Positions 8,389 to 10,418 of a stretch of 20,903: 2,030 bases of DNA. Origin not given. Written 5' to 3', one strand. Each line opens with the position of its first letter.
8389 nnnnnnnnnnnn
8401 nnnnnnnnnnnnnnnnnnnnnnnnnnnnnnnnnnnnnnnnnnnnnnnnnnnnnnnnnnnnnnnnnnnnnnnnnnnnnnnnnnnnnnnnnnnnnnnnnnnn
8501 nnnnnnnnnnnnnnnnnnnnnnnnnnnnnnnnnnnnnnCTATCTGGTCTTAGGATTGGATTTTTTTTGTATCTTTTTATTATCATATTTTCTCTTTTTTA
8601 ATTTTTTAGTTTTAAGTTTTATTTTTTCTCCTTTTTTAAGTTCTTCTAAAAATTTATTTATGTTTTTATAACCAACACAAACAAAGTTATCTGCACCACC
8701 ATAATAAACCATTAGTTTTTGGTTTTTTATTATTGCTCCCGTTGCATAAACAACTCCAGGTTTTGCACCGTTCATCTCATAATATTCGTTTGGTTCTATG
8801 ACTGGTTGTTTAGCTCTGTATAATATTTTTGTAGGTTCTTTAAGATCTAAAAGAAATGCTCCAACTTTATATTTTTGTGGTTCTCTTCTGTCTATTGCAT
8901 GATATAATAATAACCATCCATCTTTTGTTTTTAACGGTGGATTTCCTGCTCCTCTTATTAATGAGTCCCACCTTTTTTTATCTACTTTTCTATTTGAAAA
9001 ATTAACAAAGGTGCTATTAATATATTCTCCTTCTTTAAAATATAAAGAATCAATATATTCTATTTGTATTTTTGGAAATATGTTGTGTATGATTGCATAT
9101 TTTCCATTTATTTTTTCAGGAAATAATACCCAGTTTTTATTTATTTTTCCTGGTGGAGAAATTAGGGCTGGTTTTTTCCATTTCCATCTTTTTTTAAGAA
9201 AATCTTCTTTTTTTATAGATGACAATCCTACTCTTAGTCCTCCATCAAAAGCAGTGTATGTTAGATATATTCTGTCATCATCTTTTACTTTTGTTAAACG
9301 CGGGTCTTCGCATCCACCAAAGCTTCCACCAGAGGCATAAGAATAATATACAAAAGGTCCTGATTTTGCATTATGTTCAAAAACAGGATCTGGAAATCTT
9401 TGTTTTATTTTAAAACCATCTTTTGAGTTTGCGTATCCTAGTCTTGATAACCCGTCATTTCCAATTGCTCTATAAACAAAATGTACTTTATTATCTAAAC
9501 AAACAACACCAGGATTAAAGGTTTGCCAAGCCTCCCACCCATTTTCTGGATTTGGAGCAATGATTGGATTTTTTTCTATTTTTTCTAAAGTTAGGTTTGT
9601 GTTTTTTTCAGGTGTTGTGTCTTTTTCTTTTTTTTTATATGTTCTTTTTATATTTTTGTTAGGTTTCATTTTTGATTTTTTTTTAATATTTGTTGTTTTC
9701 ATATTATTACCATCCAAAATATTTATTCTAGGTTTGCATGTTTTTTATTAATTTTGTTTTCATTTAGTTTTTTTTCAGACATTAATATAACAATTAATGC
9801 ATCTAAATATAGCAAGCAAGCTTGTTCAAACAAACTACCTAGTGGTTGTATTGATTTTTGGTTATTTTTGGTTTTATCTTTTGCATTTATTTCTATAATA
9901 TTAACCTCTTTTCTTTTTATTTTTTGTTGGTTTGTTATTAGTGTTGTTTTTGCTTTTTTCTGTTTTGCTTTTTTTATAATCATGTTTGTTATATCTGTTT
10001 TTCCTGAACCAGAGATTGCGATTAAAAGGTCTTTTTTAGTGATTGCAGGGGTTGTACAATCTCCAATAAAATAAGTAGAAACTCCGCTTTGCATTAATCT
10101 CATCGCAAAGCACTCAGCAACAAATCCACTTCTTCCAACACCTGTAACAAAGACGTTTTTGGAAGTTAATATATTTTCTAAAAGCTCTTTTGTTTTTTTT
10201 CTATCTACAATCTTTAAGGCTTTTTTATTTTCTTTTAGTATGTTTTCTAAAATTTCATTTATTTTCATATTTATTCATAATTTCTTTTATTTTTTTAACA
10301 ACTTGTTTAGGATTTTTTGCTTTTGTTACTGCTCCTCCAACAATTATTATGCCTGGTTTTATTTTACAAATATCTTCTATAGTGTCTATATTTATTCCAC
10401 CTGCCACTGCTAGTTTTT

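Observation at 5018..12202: Gap-free eight-gene operon joining GH130 mannoside-phosphorylase modules to reverse-RuMP pentose synthesis and PRPP synthetase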

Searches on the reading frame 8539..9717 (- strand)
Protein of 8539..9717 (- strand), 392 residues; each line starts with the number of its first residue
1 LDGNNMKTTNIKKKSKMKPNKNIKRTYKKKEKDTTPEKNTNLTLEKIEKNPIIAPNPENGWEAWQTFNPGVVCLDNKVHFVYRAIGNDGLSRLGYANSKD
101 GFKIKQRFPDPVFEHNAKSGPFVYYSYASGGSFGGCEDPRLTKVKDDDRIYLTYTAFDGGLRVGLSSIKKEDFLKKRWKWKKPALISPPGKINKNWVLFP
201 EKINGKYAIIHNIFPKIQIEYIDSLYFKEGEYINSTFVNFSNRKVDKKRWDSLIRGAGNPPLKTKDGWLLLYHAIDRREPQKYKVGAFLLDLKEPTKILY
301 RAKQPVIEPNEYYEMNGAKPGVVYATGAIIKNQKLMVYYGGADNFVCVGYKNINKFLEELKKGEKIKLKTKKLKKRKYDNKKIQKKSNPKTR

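Call 3: search_protein_families(library=pfam, proteins=[window:8539-9717:-], max_evalue=0.01)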
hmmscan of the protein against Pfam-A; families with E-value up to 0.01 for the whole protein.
window:8539-9717:- (392 aa): 1 family
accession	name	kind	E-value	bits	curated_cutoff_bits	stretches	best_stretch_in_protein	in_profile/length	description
PF04041.19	Glyco_hydro_130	-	5.5e-44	150.8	26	1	46-360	4-318/320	beta-1,4-mannooligosaccharide phosphorylase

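Call 4: search_protein_families(library=ncbifam, proteins=[window:8539-9717:-], max_evalue=0.01)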
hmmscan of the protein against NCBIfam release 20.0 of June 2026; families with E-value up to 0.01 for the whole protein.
window:8539-9717:- (392 aa): 3 families
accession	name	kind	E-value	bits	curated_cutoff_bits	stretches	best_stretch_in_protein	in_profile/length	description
NF052550.1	BManbPhaseBMBP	equivalog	2.3e-58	197.9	450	1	42-352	2-290/296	beta-1,2-mannobiose phosphorylase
NF050092.1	BtaManbiosPhlase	equivalog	1.1e-42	146.3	550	1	119-360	124-350/351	BtaManbiosPhlase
NF058598.1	BetMansidBT3780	equivalog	6.6e-28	97.8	550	1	56-349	41-360/366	beta-1,2-mannosidase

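Call 32: search_solved_structures(query=window:8629-9585:-, show_alignments=3)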
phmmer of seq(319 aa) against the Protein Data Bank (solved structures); distinct sequences matched with E-value up to 0.001: 18.
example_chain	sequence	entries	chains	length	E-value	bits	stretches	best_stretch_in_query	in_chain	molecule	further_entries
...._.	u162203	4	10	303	1.2e-44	156.3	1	3-305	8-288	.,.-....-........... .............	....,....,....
7fip_A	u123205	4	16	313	6.1e-43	150.7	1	3-305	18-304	Beta-1,2-mannobiose phosphorylase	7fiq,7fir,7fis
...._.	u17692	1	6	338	6e-30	108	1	4-317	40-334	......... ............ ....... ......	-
9eqq_A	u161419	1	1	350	1.2e-27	100.4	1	89-316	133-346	Uhgb_MS mannoside synthase from an unknown human gut bacterium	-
9erg_A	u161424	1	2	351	1.2e-27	100.4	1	89-316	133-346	Uhgb_MS mannoside synthase from an unknown human gut bacterium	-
9erh_A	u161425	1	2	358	1.3e-27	100.3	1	89-316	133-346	Uhgb_MS mannoside synthase from an unknown human gut bacterium in complex with 1,2-beta-ma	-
5b0p_A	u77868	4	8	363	8.7e-27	97.6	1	76-316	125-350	Lin0857 protein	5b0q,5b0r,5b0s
4onz_A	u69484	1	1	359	2.6e-21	79.6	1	15-306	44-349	putative glycoside hydrolase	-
3taw_A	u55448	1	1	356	1.5e-20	77.1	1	16-306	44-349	Hypothetical glycoside hydrolase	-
4udk_E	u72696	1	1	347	2.4e-19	73.1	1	139-316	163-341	UHGB_MP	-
4udg_A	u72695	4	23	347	2.4e-19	73.1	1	139-316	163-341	UHGB_MP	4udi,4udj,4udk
3r67_A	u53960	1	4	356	5.7e-19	71.9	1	16-305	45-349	putative Glycosidase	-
5a7v_A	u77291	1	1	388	1.3e-17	67.4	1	16-308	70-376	PUTATIVE GLYCOSIDASE PH117-RELATED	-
5a7v_B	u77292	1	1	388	1.3e-17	67.4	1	16-308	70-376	PUTATIVE GLYCOSIDASE PH117-RELATED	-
5ayd_A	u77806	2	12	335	1.4e-16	64.1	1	148-316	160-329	Beta-1,4-mannooligosaccharide phosphorylase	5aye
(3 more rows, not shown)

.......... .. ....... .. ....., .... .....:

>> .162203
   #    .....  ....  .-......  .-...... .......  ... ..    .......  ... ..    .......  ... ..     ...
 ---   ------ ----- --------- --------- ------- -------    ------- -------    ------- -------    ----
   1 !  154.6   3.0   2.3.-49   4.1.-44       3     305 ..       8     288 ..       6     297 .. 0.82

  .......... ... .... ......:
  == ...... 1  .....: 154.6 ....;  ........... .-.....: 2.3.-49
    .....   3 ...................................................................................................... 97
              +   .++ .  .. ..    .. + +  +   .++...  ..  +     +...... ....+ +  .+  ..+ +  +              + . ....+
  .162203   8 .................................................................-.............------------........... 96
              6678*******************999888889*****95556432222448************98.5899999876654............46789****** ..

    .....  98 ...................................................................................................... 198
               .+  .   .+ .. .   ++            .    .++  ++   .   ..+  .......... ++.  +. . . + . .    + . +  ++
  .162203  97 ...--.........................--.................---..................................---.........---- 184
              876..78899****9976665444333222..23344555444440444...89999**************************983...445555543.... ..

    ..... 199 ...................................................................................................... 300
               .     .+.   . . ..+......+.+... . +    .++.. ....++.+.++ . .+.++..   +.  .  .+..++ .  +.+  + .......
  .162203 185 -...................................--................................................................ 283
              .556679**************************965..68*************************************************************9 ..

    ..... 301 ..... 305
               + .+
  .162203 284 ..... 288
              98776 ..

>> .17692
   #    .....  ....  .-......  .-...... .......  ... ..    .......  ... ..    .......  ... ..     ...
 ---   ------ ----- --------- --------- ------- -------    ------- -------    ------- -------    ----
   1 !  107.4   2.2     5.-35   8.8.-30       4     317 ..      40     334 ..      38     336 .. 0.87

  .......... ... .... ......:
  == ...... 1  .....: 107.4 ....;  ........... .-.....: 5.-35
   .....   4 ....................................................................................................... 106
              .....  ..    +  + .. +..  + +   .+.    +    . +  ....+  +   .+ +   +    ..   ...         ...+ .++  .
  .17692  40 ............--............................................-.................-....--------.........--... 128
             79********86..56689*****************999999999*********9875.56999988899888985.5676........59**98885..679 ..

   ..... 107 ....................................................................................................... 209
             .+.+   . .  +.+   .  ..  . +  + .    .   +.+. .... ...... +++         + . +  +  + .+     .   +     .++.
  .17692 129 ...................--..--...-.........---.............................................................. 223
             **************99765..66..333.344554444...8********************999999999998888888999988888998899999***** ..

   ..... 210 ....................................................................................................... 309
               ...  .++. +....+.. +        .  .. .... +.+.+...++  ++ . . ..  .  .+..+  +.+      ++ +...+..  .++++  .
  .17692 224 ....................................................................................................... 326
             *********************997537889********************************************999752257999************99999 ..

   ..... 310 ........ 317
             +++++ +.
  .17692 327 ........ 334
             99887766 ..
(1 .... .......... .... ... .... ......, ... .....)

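Call 58: search_protein_families(library=ncbifam, proteins=[window:8629-9585:-], max_evalue=0.001)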
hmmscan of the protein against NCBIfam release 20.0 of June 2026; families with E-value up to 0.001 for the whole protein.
seq(319 aa): 3 families
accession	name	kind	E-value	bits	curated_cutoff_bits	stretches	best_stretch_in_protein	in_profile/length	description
NF052550.1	BManbPhaseBMBP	equivalog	1.3e-57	195.5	450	1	2-308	6-290/296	beta-1,2-mannobiose phosphorylase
NF050092.1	BtaManbiosPhlase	equivalog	1e-42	146.3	550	1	75-316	124-350/351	BtaManbiosPhlase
NF058598.1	BetMansidBT3780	equivalog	5.1e-28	98.2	550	1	16-305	56-360/366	beta-1,2-mannosidase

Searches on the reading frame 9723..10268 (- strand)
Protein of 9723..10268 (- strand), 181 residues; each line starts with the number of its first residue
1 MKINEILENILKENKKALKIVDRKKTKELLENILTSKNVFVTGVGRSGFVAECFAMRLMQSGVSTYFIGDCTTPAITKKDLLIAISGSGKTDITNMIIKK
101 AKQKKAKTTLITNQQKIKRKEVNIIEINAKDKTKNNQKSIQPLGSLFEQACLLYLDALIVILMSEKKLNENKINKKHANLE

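Call 3: search_protein_families(library=pfam, proteins=[window:9723-10268:-], max_evalue=0.01)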
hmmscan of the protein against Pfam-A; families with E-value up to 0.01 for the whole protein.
window:9723-10268:- (181 aa): 4 families
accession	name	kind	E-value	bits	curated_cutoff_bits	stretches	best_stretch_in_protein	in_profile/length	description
PF01380.27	SIS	-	1.7e-13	50.9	25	1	35-137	4-112/131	SIS domain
PF13580.11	SIS_2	-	1.9e-05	25.1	27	0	75-112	100-137/138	SIS domain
PF01583.26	APS_kinase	-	0.0012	19.3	21.1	1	83-172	8-95/152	Adenylylsulphate kinase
PF14512.11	TM1586_NiRdase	-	0.0056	16.8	27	1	12-127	37-166/215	Putative TM nitroreductase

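Call 4: search_protein_families(library=ncbifam, proteins=[window:9723-10268:-], max_evalue=0.01)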
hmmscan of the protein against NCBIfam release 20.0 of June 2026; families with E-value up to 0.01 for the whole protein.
window:9723-10268:- (181 aa): 25 families
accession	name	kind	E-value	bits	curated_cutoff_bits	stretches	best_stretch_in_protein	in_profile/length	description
TIGR03127.2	RuMP_HxlB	equivalog_domain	2.2e-55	187.3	160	1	8-181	2-178/178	6-phospho-3-hexuloisomerase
NF041755.1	RuMP_HxlAB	equivalog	1.8e-42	145.7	500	1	8-181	218-391/391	bifunctional 3-hexulose-6-phosphate synthase/6-phospho-3-hexuloisomerase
NF008590.0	PRK11557.1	equivalog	5.2e-11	42.5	355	1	8-113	100-214/282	MurR/RpiR family transcriptional regulator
TIGR02128.1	G6PI_arch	equivalog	3.1e-08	32.9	213.9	1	24-119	9-107/308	bifunctional phosphoglucose/phosphomannose isomerase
NF006423.0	PRK08674.1-2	equivalog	6.7e-08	31.8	254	1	32-123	23-121/317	bifunctional phosphoglucose/phosphomannose isomerase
TIGR00393.1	kpsF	subfamily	1.9e-07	31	203.7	1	39-177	3-144/268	KpsF/GutQ family sugar-phosphate isomerase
NF008581.0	PRK11543.1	equivalog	5.7e-07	28.9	481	1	36-178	42-187/321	arabinose-5-phosphate isomerase GutQ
NF008141.0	PRK10892.1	equivalog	5.8e-07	29.1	505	1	31-174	43-190/328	arabinose-5-phosphate isomerase KdsD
NF040776.2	AlsR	equivalog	3e-06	26.4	400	1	4-117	97-215/279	transcriptional repressor AlsR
NF003915.0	PRK05441.1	subfamily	4e-06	26.1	168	1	74-126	127-179/300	N-acetylmuramic acid 6-phosphate etherase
NF006426.0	PRK08674.1-6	subfamily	5.1e-06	25.6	295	1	5-120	18-132/354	bifunctional phosphoglucose/phosphomannose isomerase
NF001484.0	PRK00331.1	subfamily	5.6e-06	25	381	1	24-120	274-377/601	isomerizing glutamine--fructose-6-phosphate transaminase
NF010701.0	PRK14101.1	equivalog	2.2e-05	22.9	920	1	32-129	464-567/638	bifunctional transcriptional regulator/glucokinase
NF008458.0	PRK11337.1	equivalog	3.5e-05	22.9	378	1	9-116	114-226/293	MurR/RpiR family transcriptional regulator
NF006422.0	PRK08674.1-1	subfamily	4e-05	23.2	317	1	33-118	22-104/302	bifunctional phosphoglucose/phosphomannose isomerase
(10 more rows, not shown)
